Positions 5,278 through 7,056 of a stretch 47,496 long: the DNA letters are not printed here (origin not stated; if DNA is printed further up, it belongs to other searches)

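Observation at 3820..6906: Tandem active kinase / degenerate pseudokinase paralogues, each a single-pass membrane protein with a PEGA ectodomain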

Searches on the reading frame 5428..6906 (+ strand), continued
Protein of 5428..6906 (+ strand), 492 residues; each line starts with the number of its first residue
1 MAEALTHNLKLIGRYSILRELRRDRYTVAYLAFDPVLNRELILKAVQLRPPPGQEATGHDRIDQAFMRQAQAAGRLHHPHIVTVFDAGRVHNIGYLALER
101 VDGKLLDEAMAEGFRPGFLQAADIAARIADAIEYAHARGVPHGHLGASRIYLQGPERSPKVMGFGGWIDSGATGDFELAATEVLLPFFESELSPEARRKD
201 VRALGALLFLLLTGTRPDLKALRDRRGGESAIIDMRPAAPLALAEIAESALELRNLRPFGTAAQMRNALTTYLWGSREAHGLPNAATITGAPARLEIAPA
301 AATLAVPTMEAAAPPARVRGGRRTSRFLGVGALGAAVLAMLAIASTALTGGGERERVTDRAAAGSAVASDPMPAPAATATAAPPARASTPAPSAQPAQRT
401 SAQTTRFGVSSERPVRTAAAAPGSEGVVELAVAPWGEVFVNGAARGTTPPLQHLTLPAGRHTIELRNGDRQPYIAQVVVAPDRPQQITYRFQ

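Call 72: fold_search(model_id=the predicted structure, library=pdb)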
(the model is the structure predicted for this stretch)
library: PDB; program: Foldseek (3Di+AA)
matches with E <= 10: 2000; with E <= 0.001: 1999
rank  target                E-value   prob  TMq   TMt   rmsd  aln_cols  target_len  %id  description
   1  9ymt                  2.3e-15  1.00  0.33  0.55   8.5       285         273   22  Staphylococcus aureus serine/threonine kinase Stk1 with inhibitor GW779439X (released 2026-03-11)
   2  3ort                  4.6e-15  1.00  0.34  0.57   8.0       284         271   23  Mycobacterium tuberculosis PknB kinase domain L33D mutant (crystal form 6) (released 2010-12-15)
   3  3orp                  5.8e-15  1.00  0.34  0.56   8.4       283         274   24  Mycobacterium tuberculosis PknB kinase domain L33D mutant (crystal form 5) (released 2010-12-15)
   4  3ork                  1.1e-14  1.00  0.34  0.56   7.9       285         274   24  Mycobacterium tuberculosis PknB kinase domain L33D mutant (crystal form 2) (released 2010-12-15)
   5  6i2p_B                1.3e-14  1.00  0.35  0.59   8.4       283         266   24  Crystal structure of the Mycobacterium tuberculosis PknB kinase domain (L33E mutant) in complex with its substrate Gar (released 2019-05-22)
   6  6i2p_A                1.4e-14  1.00  0.35  0.59   8.2       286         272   24  Crystal structure of the Mycobacterium tuberculosis PknB kinase domain (L33E mutant) in complex with its substrate Gar (released 2019-05-22)
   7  3oro                  2.2e-14  1.00  0.34  0.57   8.8       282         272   24  Mycobacterium tuberculosis PknB kinase domain L33D mutant (crystal form 4) (released 2010-12-15)
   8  1mru_A                2.5e-14  1.00  0.34  0.57   7.8       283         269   24  Intracellular Ser/Thr protein kinase domain of Mycobacterium tuberculosis PknB. (released 2003-02-11)
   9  6b2p                  3.1e-14  1.00  0.34  0.60   7.1       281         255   23  Dual Inhibition of the Essential Protein Kinases A and B in Mycobacterium tuberculosis (released 2018-02-14)
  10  3f69_B                3.7e-14  1.00  0.35  0.56   8.8       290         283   24  Crystal structure of the Mycobacterium tuberculosis PknB mutant kinase domain in complex with KT5720 (released 2008-12-02)
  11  3ori_A                4.7e-14  1.00  0.34  0.56   8.6       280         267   24  Mycobacterium tuberculosis PknB kinase domain L33D mutant (crystal form 1) (released 2010-12-15)
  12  3orl                  5.9e-14  1.00  0.34  0.56   7.6       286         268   23  Mycobacterium tuberculosis PknB kinase domain L33D mutant (crystal form 3) (released 2010-12-15)
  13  3f69_A                6.6e-14  1.00  0.35  0.59   7.8       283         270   23  Crystal structure of the Mycobacterium tuberculosis PknB mutant kinase domain in complex with KT5720 (released 2008-12-02)
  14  4eqm_A                7.5e-14  1.00  0.33  0.54   7.7       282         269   21  Structural analysis of Staphylococcus aureus serine/threonine kinase PknB (released 2012-06-27)
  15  3f61                  7.9e-14  1.00  0.34  0.55   7.7       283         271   24  Crystal Structure of M. tuberculosis PknB Leu33Asp/Val222Asp double mutant in complex with ADP (released 2008-12-02)
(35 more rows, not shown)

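Call 77: search_protein_representatives(alignment_id=A1)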
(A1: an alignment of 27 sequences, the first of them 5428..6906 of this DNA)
Query: 27 sequences, 487 profile positions. Proteins with E-value up to 0.001 (for the whole library): 415797; up to 1e-10: 111423; up to 1e-30: 436. The best 150 are listed.
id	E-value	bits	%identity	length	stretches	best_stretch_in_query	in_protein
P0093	1.6e-227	772.7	-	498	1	1-487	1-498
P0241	2.0e-189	647.1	-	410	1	2-304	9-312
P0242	9.2e-145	499.7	-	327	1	1-242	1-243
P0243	5.3e-143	493.9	-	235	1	1-230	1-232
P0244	1.5e-128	446.3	-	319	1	162-487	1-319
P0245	3.7e-125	435.1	-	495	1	1-487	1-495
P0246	5.3e-125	434.6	-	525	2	1-342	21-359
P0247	1.2e-120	420.1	-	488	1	1-487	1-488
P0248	3.2e-115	402.3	-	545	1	10-487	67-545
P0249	2.2e-107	376.4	-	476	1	1-487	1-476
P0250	9.1e-101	354.6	-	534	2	10-287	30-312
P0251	4.7e-91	322.6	-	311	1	3-289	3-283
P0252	2.1e-89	317.2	-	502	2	10-285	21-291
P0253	1.7e-88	314.1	-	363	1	11-288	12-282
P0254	1.4e-85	304.5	-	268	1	225-487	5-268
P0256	9.7e-68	245.7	-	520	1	12-486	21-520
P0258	3.4e-66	240.6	-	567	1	11-486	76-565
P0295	8.0e-54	199.8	-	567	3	12-165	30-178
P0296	2.2e-53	198.4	-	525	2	11-386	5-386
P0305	8.8e-53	196.4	-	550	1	10-486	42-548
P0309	3.3e-52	194.5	-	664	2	8-271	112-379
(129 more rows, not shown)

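Call 80: find_encoding_contigs(protein=P0305, flank=8000, max_places=2)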
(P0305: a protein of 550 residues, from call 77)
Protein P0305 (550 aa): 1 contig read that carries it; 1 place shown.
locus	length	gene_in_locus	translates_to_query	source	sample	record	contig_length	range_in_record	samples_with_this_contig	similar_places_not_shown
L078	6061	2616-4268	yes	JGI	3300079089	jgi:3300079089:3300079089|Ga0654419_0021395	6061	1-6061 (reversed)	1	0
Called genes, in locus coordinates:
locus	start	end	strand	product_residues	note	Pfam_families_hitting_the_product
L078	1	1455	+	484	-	?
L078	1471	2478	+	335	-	PF02558:ApbA, PF08546:ApbA_C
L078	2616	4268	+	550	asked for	PF00069:Pkinase, PF07714:PK_Tyr_Ser-Thr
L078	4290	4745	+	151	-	-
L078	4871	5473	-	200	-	PF12804:NTP_transf_3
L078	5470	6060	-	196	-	?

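Call 83: search_protein_families(library=ncbifam, proteins=[L078:4290-4745:+, L078:1-1455:+, L078:2616-4268:+], max_evalue=0.001)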
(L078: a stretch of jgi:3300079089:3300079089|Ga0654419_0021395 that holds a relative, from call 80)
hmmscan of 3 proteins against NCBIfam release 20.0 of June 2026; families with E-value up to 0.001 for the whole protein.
L078:4290-4745:+ (151 aa): 1 family
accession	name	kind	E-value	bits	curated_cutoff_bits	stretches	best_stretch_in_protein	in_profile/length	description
NF038027.1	TssQ_fam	subfamily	5.6e-27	94.2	65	1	54-145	4-95/100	TssQ family T6SS-associated lipoprotein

L078:1-1455:+ (484 aa): 0 families

L078:2616-4268:+ (550 aa): 8 families
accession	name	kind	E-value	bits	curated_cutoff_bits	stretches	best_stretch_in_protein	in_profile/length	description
NF033483.0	PknB_PASTA_kin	equivalog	3e-61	208.1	450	1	45-314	7-273/563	Stk1 family PASTA domain-containing Ser/Thr kinase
NF052427.1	StpK7MSMEG_1200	equivalog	2.7e-41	141.7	900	1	44-386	6-349/601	serine/threonine protein kinase StpK7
NF047741.1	antiphage_MADS6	equivalog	3e-34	118.5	460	2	150-317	302-468/612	methylation-associated defense system protein kinase MAD6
NF009651.0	PRK13184.1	equivalog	1e-28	99.9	839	1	45-318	2-299/932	serine/threonine-protein kinase PknD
TIGR03903.1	TOMM_kin_cyc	equivalog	1.3e-25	89.5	705.75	1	73-302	6-240/1267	TOMM system kinase/cyclase fusion protein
NF033442.0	BREX_PglW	equivalog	1.8e-18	65.7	990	1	44-309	203-486/1391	BREX system serine/threonine kinase PglW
NF040671.1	PLuB_AAA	exception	2.2e-09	35.3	999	1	97-244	55-198/1256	PLuB system helicase-like protein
NF038151.1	lanthi_synth_III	equivalog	5.1e-08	31.8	575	1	45-250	220-430/833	class III lanthionine synthetase LanKC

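Call 86: find_encoding_contigs(protein=P0309, flank=10000, max_places=2)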
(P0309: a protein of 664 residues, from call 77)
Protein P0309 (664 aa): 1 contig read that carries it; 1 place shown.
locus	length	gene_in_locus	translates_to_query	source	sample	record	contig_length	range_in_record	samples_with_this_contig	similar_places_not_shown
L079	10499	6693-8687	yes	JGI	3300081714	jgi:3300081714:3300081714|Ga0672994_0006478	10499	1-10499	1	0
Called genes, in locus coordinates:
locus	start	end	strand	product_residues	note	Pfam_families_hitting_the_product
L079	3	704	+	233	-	?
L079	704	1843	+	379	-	-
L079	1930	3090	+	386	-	PF00383:dCMP_cyt_deam_1, PF14437:MafB19-deam (weak), PF01872:RibD_C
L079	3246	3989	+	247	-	-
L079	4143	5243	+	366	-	PF00926:DHBP_synthase, PF00925:GTP_cyclohydro2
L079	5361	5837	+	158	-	PF00885:DMRL_synthase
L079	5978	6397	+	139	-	PF01029:NusB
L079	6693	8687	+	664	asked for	PF00069:Pkinase, PF07714:PK_Tyr_Ser-Thr, PF08308:PEGA (weak)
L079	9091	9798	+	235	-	PF01618:MotA_ExbB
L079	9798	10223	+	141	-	PF02472:ExbD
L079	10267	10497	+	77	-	?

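Call 87: find_encoding_contigs(protein=P0295, flank=10000, max_places=2)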
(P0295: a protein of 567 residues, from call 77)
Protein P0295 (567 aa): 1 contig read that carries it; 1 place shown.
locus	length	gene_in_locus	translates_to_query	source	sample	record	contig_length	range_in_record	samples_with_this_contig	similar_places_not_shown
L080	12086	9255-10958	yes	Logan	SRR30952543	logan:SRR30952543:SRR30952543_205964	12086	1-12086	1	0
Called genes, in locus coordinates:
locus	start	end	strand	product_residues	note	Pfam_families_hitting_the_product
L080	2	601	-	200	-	?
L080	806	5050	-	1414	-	PF00176:SNF2-rel_dom, PF00271:Helicase_C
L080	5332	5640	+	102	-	-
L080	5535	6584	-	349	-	-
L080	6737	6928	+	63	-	-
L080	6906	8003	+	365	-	PF00926:DHBP_synthase, PF00925:GTP_cyclohydro2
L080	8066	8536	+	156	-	PF00885:DMRL_synthase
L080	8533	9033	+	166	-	PF01029:NusB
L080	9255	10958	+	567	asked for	PF00069:Pkinase, PF07714:PK_Tyr_Ser-Thr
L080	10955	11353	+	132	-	-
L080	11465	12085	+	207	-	?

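Call 88: find_encoding_contigs(protein=P0258, flank=10000, max_places=2)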
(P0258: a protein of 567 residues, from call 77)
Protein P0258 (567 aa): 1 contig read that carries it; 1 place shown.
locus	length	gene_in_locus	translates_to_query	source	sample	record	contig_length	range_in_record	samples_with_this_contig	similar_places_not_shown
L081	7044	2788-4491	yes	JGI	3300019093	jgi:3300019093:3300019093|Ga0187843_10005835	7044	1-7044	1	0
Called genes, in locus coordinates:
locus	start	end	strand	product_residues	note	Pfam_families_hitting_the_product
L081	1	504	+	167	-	?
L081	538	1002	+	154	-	PF00885:DMRL_synthase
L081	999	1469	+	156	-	PF01029:NusB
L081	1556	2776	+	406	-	PF00155:Aminotran_1_2, PF01053:Cys_Met_Meta_PP (weak), PF00266:Aminotran_5 (weak), PF01041:DegT_DnrJ_EryC1 (faint)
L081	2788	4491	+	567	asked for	PF00069:Pkinase, PF07714:PK_Tyr_Ser-Thr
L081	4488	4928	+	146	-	PF07719:TPR_2 (faint)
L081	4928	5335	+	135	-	PF13279:4HBT_2, PF03061:4HBT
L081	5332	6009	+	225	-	PF01618:MotA_ExbB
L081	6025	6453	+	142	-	PF02472:ExbD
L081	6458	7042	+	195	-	?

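Call 96: find_encoding_contigs(protein=P0256, flank=10000, max_places=2)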
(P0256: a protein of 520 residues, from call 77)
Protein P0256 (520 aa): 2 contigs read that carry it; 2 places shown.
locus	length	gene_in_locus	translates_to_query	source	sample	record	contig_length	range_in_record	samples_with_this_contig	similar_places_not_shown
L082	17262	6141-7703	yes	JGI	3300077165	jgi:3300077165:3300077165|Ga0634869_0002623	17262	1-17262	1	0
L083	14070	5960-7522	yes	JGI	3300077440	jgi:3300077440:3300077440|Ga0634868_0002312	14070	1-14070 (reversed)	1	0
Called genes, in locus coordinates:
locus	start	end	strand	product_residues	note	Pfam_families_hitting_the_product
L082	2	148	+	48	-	?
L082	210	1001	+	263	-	PF00378:ECH_1, PF16113:ECH_2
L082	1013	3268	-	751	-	PF13414:TPR_11 (weak), PF13431:TPR_17 (weak), PF13414:TPR_11, PF13414:TPR_11, PF13432:TPR_16, PF13424:TPR_12, PF00685:Sulfotransfer_1, PF13469:Sulfotransfer_3, +20 more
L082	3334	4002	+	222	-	PF00072:Response_reg, PF00486:Trans_reg_C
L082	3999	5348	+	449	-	PF08521:2CSK_N, PF26769:HAMP_PhoQ, PF00512:HisKA, PF02518:HATPase_c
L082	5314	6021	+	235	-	PF01583:APS_kinase, PF13671:AAA_33 (weak)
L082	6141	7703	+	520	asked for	PF00069:Pkinase, PF01636:APH (faint), PF07714:PK_Tyr_Ser-Thr, PF03109:ABC1 (weak)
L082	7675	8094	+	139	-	-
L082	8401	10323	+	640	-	PF00989:PAS, PF08448:PAS_4, PF13426:PAS_9, PF00989:PAS, PF13426:PAS_9, PF00512:HisKA, PF02518:HATPase_c, PF00072:Response_reg, +2 more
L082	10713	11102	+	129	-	PF21332:AmiR_N (weak), PF00072:Response_reg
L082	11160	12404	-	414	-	-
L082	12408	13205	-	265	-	PF17131:TP_0789-like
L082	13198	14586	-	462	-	PF02687:FtsX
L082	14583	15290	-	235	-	PF02463:SMC_N (faint), PF00005:ABC_tran, PF13191:AAA_16 (faint), PF13304:AAA_21 (faint)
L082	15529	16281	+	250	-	PF05209:MinC_N, PF03775:MinC_C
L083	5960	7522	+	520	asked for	PF00069:Pkinase, PF01636:APH (faint), PF07714:PK_Tyr_Ser-Thr, PF03109:ABC1 (weak)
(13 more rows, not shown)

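Call 97: find_encoding_contigs(protein=P0296, flank=10000, max_places=2)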
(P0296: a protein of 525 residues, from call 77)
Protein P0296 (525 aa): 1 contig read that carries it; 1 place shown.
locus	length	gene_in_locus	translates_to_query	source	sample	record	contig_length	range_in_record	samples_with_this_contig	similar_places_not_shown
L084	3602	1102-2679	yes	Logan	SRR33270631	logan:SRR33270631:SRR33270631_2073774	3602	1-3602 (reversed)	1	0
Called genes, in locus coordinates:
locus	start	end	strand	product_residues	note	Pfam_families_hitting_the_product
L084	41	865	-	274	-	PF00481:PP2C, PF13672:PP2C_2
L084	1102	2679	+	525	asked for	PF00069:Pkinase, PF07714:PK_Tyr_Ser-Thr, PF03109:ABC1 (weak)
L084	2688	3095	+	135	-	-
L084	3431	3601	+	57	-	?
